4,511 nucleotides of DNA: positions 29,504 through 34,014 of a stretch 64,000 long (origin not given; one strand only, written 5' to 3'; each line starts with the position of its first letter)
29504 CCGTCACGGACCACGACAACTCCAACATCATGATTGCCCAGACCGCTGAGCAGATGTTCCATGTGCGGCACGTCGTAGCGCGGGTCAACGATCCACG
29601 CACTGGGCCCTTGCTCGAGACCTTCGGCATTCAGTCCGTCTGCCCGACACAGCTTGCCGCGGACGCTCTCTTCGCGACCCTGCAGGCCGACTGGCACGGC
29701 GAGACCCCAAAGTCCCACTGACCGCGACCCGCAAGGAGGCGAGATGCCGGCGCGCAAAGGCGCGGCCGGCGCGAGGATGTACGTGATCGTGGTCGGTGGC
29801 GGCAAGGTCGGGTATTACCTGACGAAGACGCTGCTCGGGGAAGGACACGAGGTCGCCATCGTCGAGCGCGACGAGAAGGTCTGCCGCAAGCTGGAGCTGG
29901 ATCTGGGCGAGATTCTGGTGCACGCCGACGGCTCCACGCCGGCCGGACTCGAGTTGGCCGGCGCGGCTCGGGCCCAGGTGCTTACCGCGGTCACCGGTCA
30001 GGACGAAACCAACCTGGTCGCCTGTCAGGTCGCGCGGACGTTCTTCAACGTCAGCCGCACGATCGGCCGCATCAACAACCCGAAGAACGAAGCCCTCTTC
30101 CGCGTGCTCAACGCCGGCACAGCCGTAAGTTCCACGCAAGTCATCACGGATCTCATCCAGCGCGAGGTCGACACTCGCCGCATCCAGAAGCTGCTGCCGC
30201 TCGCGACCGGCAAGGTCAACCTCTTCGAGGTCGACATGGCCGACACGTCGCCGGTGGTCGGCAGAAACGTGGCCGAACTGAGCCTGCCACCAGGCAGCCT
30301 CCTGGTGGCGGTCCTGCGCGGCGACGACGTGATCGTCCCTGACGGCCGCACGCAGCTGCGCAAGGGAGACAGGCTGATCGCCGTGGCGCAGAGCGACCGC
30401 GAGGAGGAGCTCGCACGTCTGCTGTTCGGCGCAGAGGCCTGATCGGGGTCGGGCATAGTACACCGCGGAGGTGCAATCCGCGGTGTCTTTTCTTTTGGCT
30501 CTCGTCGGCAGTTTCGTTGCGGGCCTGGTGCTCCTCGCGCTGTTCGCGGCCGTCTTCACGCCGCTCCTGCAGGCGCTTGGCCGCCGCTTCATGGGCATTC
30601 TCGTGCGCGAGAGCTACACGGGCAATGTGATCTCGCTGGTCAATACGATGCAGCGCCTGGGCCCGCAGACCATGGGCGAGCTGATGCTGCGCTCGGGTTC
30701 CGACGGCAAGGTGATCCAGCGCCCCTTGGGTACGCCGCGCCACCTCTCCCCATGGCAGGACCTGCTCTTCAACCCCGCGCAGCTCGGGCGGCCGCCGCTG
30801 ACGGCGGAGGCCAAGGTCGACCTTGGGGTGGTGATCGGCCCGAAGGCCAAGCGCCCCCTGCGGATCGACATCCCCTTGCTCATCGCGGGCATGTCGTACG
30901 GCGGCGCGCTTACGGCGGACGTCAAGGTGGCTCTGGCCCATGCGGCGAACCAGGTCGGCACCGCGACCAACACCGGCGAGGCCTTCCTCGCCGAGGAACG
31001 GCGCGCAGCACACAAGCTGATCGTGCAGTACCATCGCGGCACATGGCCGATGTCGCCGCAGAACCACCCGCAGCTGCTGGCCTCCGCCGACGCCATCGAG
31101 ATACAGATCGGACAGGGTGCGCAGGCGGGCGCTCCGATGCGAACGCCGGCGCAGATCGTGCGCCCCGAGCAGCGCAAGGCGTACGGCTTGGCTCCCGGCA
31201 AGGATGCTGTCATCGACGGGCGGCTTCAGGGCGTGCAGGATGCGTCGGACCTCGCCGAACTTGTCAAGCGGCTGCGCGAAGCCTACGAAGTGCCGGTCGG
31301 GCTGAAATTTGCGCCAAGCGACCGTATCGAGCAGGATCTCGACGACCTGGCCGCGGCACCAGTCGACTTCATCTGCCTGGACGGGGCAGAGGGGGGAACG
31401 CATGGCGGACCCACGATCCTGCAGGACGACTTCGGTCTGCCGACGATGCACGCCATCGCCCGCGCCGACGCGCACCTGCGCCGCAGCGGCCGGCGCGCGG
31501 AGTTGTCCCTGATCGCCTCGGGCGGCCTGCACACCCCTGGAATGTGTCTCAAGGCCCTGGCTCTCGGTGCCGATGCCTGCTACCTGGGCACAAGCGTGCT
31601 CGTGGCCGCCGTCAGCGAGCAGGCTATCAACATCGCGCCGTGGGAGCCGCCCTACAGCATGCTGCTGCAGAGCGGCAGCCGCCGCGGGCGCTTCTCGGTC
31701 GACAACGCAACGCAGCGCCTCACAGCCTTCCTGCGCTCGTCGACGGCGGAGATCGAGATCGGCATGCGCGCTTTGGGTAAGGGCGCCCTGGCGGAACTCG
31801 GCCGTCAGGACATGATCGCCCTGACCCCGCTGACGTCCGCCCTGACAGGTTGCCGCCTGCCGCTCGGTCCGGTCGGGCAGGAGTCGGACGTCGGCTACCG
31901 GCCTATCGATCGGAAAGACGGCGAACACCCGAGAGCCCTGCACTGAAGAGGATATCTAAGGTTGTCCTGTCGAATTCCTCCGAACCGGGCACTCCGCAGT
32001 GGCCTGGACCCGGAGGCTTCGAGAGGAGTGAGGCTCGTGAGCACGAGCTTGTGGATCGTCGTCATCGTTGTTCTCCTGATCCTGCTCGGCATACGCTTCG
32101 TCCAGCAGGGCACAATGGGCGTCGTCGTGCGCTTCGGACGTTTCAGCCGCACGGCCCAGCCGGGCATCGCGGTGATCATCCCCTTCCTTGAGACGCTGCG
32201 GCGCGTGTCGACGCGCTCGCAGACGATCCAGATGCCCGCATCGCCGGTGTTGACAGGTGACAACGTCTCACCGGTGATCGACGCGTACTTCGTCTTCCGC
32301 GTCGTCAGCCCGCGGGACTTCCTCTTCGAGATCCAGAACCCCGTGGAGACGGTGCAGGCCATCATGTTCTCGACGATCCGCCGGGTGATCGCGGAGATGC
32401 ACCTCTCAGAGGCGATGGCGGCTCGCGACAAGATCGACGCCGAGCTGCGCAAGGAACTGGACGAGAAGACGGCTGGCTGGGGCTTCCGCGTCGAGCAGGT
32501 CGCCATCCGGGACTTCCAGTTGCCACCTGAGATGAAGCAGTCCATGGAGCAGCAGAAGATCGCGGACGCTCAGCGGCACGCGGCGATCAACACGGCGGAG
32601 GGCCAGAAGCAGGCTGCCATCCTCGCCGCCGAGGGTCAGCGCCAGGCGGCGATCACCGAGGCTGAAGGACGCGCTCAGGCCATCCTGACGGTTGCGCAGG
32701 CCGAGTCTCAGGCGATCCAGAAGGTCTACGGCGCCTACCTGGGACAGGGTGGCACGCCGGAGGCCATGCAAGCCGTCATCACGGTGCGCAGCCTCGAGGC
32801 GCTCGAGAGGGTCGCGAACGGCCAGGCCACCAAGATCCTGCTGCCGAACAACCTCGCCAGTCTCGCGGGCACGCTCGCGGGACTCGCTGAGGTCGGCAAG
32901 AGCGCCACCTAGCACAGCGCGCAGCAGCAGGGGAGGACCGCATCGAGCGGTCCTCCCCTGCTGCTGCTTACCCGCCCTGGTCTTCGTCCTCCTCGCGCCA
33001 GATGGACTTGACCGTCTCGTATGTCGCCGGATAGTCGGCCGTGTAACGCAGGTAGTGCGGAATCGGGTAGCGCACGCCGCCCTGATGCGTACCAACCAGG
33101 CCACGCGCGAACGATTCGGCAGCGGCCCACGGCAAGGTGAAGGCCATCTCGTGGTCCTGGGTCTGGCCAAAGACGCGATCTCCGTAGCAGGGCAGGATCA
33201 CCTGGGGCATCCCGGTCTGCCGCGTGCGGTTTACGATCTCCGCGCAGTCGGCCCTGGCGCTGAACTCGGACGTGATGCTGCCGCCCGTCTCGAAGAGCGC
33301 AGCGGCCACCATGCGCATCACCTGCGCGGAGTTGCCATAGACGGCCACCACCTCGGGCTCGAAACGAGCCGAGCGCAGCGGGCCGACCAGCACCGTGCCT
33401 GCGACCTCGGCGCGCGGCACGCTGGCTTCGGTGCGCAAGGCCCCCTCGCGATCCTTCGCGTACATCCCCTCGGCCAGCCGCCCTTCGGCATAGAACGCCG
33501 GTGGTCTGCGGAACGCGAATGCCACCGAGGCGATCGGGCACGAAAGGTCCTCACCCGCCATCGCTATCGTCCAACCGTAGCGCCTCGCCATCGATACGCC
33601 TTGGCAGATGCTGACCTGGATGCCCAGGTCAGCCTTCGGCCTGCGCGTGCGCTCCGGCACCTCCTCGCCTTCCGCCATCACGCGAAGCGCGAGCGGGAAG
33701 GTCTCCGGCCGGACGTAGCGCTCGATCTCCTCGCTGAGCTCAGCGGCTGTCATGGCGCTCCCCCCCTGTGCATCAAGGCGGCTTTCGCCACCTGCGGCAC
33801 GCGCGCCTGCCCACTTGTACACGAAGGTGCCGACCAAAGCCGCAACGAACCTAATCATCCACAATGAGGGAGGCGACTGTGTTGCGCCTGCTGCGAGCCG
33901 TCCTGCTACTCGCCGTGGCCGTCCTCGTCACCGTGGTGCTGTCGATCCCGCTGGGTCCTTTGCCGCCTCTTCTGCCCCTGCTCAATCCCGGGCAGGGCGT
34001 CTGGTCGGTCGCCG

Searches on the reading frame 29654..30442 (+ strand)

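Call 64: search_protein_families(library=pfam, proteins=[window:29654-30442:+], max_evalue=0.0001)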
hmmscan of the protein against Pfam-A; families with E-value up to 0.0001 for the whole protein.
window:29654-30442:+ (262 aa): 2 families
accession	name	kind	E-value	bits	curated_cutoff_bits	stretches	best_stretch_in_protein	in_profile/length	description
PF02254.24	TrkA_N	-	1.1e-23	84.2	23.8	1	44-159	1-115/116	TrkA-N domain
PF02080.26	TrkA_C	-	2.2e-15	56.7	27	1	190-257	1-70/71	TrkA-C domain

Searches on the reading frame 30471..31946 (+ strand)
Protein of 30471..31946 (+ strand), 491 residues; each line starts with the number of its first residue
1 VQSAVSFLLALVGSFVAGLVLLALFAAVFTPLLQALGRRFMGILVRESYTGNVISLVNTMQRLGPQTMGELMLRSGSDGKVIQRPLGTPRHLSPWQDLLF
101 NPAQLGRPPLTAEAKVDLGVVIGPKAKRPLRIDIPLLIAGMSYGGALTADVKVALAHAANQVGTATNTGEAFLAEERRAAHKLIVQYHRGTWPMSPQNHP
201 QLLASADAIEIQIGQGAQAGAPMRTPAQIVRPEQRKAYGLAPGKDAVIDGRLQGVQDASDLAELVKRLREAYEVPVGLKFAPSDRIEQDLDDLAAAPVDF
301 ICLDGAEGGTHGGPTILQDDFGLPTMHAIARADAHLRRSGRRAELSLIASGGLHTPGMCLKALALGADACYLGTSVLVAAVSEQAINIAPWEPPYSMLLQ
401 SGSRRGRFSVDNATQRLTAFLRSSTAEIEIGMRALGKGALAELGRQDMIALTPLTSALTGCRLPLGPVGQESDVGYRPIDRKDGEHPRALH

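Call 64: search_protein_families(library=pfam, proteins=[window:30471-31946:+], max_evalue=0.0001)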
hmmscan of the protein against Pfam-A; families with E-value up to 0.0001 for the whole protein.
window:30471-31946:+ (491 aa): 3 families
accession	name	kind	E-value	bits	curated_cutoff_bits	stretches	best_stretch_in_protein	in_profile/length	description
PF01645.23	Glu_synthase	-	1.9e-51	175.8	20.4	1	124-436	57-367/369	Conserved region in glutamate synthase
PF00478.31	IMPDH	-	4.2e-06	26.4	25.6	0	321-383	188-244/345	IMP dehydrogenase / GMP reductase domain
PF01070.24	FMN_dh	-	7.6e-06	25.6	24.9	0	265-380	210-309/350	FMN-dependent dehydrogenase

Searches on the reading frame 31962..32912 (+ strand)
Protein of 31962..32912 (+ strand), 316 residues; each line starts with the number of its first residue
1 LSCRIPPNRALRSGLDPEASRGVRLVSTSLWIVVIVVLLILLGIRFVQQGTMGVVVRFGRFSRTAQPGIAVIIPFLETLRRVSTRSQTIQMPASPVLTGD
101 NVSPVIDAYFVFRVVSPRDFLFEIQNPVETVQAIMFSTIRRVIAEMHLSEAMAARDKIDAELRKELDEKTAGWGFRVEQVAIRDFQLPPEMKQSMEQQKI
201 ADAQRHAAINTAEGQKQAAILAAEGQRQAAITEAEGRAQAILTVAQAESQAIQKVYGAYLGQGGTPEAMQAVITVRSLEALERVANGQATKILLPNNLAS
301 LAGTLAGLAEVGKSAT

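Call 64: search_protein_families(library=pfam, proteins=[window:31962-32912:+], max_evalue=0.0001)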
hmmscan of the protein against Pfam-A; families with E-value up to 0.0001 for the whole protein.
window:31962-32912:+ (316 aa): 1 family
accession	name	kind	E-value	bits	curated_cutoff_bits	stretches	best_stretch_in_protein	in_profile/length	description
PF01145.31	Band_7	-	2.7e-43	148.5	23.6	1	47-216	3-176/176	SPFH domain / Band 7 family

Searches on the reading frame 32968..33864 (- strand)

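Call 64: search_protein_families(library=pfam, proteins=[window:32968-33864:-], max_evalue=0.0001)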
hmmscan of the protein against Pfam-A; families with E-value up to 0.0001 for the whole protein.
window:32968-33864:- (298 aa): 1 family
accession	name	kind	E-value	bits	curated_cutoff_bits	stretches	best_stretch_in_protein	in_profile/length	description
PF02596.20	DUF169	-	3.3e-50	171.3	27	1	47-251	2-205/209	Uncharacterised ArCR, COG2043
